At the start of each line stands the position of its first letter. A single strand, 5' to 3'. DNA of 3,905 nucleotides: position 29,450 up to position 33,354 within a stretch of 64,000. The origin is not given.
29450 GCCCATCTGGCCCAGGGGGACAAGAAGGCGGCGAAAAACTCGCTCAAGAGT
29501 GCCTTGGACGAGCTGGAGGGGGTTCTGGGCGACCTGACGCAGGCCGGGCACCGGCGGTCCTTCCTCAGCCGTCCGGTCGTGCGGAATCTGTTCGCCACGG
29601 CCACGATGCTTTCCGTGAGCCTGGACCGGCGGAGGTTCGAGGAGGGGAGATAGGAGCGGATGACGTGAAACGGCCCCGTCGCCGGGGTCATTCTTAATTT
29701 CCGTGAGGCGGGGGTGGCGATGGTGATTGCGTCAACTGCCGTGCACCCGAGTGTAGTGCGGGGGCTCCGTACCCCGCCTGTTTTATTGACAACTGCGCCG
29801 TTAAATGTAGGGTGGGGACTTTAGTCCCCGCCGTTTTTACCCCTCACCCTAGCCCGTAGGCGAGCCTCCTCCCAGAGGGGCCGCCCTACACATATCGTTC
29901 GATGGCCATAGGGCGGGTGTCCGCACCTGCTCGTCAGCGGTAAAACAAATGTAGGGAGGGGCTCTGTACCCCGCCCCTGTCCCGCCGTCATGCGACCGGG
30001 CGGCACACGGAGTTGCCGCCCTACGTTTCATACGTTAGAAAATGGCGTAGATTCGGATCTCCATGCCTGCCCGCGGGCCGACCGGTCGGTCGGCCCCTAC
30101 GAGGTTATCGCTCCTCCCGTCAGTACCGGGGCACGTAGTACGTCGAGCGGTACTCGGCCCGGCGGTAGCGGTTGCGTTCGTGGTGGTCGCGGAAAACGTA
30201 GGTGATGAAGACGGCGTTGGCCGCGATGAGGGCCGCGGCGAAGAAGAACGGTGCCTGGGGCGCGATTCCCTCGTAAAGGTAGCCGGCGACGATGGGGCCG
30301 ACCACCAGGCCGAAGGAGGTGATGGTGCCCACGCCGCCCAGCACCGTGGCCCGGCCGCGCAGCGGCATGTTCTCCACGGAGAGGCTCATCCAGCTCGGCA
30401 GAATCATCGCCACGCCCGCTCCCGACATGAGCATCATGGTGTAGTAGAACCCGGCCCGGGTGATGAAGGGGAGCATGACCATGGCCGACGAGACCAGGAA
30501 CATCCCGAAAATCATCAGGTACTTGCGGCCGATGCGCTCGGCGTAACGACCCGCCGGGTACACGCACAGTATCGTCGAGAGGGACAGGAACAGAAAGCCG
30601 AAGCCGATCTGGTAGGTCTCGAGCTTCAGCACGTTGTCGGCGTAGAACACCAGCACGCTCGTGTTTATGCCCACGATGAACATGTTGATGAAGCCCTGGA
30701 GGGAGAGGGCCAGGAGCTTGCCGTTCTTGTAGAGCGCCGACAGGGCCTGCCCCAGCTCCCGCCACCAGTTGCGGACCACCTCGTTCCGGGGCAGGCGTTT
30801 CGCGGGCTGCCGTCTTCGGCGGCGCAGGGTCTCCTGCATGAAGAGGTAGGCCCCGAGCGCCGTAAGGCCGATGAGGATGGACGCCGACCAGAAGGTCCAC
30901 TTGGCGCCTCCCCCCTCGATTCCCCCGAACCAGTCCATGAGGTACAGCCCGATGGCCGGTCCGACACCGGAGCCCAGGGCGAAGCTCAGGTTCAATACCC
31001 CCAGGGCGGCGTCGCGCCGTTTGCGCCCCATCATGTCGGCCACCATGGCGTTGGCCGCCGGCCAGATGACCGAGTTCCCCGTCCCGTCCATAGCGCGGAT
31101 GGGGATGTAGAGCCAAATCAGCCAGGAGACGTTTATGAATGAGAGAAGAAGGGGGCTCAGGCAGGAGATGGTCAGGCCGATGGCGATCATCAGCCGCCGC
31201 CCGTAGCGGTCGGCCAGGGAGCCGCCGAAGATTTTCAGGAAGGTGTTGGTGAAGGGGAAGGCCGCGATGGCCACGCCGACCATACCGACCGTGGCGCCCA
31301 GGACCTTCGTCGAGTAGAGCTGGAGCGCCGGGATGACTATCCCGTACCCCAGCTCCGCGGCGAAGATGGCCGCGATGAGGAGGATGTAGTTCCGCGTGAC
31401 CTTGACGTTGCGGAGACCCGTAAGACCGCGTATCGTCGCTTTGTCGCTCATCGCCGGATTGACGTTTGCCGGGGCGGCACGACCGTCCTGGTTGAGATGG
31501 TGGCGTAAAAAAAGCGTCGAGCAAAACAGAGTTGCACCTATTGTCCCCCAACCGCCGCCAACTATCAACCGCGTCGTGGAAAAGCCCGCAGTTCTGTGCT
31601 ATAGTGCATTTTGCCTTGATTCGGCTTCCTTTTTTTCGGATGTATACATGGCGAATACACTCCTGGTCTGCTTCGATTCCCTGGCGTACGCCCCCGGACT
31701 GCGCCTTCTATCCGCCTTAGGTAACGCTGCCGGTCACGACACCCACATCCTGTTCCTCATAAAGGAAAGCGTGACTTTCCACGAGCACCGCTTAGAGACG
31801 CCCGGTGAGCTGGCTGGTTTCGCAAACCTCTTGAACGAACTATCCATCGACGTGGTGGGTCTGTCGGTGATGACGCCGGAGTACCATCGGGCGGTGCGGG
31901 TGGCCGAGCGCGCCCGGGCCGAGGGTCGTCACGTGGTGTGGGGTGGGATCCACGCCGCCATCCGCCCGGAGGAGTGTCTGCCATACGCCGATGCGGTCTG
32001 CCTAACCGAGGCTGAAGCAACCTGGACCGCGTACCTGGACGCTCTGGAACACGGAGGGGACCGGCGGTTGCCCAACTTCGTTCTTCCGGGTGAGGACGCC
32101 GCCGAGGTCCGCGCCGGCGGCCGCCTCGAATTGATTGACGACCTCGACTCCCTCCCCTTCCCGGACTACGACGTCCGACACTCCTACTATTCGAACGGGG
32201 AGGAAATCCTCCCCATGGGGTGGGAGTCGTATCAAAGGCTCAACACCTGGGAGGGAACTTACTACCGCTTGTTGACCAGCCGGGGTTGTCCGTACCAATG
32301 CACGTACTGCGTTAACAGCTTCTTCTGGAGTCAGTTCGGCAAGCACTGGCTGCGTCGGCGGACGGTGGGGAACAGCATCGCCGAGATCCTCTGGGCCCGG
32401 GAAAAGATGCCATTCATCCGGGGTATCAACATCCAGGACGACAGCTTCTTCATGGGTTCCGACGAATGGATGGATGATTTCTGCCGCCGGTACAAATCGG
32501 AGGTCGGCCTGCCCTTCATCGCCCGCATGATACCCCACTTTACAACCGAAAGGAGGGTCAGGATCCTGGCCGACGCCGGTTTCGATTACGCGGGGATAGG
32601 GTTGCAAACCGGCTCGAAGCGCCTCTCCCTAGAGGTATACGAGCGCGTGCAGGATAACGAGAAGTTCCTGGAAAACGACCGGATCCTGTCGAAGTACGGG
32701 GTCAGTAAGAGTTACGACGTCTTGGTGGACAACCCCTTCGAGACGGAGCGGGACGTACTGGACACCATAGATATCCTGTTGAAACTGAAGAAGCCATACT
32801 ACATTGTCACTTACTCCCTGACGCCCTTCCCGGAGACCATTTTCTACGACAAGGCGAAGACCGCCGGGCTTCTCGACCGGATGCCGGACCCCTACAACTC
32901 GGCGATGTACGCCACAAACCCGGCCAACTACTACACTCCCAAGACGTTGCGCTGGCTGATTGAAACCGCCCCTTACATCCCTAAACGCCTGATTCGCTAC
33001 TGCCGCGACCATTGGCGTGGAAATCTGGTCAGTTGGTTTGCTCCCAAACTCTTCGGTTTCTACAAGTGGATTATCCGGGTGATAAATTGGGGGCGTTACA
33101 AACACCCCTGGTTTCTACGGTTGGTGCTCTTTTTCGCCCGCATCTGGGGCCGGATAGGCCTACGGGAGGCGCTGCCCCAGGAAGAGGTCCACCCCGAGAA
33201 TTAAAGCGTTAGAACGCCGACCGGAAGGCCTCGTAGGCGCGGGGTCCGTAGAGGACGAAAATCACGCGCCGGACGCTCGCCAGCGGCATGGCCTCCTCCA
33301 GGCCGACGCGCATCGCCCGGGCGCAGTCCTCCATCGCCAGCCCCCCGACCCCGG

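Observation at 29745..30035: REP/BIME-like dispersed repeat family: GTAG(G) followed by GC-rich hairpin, clustered in alternating orientation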

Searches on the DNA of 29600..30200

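Call 15: search_rna_families(source=window, start=29600, end=30200, threshold=evalue, max_evalue=10)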
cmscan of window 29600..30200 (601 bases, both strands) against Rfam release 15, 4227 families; matches with E-value up to 10: 1.
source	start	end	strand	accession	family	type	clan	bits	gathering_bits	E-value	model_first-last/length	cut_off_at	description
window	29625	29635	+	RF01149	sR10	Gene; snRNA; snoRNA; CD-box;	-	11.8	45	2.3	44-54/54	no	Small nucleolar RNA sR10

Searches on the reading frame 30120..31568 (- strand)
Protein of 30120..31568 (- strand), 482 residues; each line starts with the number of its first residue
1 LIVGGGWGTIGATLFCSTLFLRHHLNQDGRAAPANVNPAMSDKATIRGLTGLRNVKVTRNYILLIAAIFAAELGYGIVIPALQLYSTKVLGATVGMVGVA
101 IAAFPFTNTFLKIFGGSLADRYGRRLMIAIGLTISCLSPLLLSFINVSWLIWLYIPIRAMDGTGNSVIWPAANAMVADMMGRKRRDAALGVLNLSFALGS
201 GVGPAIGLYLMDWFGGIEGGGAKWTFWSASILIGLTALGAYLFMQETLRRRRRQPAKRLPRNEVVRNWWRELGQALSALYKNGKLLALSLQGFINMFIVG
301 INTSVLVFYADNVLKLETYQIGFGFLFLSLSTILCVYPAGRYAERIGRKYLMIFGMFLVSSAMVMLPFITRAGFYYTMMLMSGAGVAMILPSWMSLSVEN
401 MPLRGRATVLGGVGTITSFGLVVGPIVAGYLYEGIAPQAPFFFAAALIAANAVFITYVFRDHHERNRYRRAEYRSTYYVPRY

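Call 11: search_protein_families(library=pfam, proteins=[window:30120-31568:-])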
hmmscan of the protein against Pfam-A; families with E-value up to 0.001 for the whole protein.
window:30120-31568:- (482 aa): 3 families
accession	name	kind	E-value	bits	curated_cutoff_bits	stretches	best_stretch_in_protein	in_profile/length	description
PF07690.21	MFS_1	-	1.3e-53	182.6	33.4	2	65-329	2-250/347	Major Facilitator Superfamily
PF05977.19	MFS_3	-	1.2e-11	44.2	27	1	92-239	45-184/524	Transmembrane secretion effector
PF00083.30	Sugar_tr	-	1.1e-05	24.9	22.3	1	96-459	47-436/452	Sugar (and other) transporter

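Call 12: find_encoding_contigs(protein=window:30120-31568:-, flank=10000, max_places=6)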
Protein window:30120-31568:- (482 aa): no gene with exactly this product is on record in the collection.
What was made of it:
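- Tried and rejected: The first exact-protein look-up failed because the ORF start was too far upstream (call 12).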

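Call 22: find_homologous_proteins(query=window:30120-31568:-, max_evalue=1e-30)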
Query window:30120-31568:- (482 aa): 7 proteins with E <= 1e-30 among 8000 candidates.
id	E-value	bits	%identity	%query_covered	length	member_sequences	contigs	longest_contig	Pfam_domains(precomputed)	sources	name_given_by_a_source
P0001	3.0e-277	938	97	92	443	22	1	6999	PF05977.20,PF00083.31,PF07690.22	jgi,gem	-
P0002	9.1e-241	818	86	89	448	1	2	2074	PF05977.20,PF00083.31,PF12832.14,PF07690.22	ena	-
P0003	1.3e-236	804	83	89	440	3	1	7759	PF05977.20,PF00083.31,PF12832.14,PF07690.22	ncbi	-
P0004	5.2e-187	641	67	89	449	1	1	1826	PF05977.20,PF00083.31,PF12832.14,PF07690.22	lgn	-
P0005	6.7e-186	637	66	89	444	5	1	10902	PF13347.13,PF05977.20,PF00083.31,PF12832.14,PF07690.22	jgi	-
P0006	1.5e-183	629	67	90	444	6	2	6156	PF05977.20,PF00083.31,PF12832.14,PF07690.22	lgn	-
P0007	5.9e-182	624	65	92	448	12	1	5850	PF05977.20,PF00083.31,PF12832.14,PF07690.22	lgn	-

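Call 23: find_encoding_contigs(protein=P0001, flank=10000, max_places=6)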
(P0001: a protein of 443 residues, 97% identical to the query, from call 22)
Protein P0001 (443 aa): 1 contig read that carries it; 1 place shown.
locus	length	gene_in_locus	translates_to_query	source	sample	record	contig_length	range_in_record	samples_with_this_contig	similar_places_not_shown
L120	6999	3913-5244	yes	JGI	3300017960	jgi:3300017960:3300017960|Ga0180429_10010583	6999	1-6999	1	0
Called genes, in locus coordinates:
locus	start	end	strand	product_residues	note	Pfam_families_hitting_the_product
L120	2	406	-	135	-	?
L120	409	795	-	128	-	-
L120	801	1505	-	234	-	PF04298:Zn_peptidase_2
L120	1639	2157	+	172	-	PF01661:Macro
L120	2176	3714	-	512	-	PF02310:B12-binding, PF04055:Radical_SAM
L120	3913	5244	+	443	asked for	PF05977:MFS_3, PF07690:MFS_1, PF00083:Sugar_tr (faint), PF07690:MFS_1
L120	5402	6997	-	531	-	?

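Call 24: find_encoding_contigs(protein=P0003, flank=10000, max_places=6)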
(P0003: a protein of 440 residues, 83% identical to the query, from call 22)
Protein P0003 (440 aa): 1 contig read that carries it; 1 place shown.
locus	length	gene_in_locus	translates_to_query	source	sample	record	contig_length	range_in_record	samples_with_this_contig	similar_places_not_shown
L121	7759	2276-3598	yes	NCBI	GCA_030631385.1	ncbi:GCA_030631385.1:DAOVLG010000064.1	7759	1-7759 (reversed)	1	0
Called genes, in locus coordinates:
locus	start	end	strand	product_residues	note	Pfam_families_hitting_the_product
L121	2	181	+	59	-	?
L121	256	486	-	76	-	-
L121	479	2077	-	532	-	PF02310:B12-binding, PF04055:Radical_SAM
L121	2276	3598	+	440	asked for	PF12832:MFS_1_like, PF00083:Sugar_tr (faint), PF05977:MFS_3, PF07690:MFS_1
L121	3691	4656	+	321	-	PF03193:RsgA_GTPase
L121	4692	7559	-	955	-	PF00515:TPR_1 (faint), PF07719:TPR_2 (faint), PF13374:TPR_10 (faint), PF13432:TPR_16 (faint), PF14559:TPR_19 (faint), PF17874:TPR_MalT (faint), PF28559:TPR_SusR (faint), PF13424:TPR_12 (weak), +1 more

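Call 47: find_encoding_contigs(protein=window:30120-31451:-, flank=10000, max_places=4)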
Protein window:30120-31451:- (443 aa): 1 contig read that carries it; 1 place shown.
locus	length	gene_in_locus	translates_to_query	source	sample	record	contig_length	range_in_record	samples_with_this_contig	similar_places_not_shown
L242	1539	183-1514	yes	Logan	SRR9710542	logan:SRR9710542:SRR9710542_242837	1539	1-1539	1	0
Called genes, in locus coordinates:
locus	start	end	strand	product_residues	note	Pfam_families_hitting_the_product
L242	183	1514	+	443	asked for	PF05977:MFS_3, PF07690:MFS_1, PF00083:Sugar_tr (faint), PF07690:MFS_1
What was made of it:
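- On REPtron (REPs mobilised by a RAYT / TnpA-REP): The host genome is not retrievable (calls 12, 47).
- The exact MFS protein is on record only on a 1.5-kb contig (call 47).
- Tried and rejected: With the start corrected, it found only a 1.5-kb Logan contig (call 47), so walking along the host contig was impossible.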

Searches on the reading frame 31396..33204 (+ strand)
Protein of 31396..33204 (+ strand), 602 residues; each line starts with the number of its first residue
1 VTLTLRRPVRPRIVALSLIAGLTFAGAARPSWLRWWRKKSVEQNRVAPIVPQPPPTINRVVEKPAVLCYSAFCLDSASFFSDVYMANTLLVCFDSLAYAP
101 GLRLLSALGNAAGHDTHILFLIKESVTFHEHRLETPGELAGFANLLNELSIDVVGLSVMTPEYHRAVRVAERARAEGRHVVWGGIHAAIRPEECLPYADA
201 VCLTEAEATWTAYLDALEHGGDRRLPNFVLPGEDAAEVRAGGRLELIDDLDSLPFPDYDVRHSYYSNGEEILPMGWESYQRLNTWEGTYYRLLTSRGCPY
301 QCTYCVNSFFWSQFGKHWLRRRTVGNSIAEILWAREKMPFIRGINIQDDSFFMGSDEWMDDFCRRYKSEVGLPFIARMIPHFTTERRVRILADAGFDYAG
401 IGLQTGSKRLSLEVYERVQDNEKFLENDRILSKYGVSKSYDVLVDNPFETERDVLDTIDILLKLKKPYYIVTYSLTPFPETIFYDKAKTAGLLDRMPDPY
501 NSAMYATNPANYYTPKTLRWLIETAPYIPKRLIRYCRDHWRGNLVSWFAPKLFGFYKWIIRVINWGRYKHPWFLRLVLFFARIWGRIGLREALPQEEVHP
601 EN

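Call 11: search_protein_families(library=pfam, proteins=[window:31396-33204:+])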
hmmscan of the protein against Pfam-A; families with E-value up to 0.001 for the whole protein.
window:31396-33204:+ (602 aa): 2 families
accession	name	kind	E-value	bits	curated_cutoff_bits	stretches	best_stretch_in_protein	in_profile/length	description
PF04055.27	Radical_SAM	-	1.4e-16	61.5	29.5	1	294-459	3-164/166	Radical SAM superfamily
PF02310.24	B12-binding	-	5.3e-14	52.5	32.1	1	89-212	4-119/121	B12 binding domain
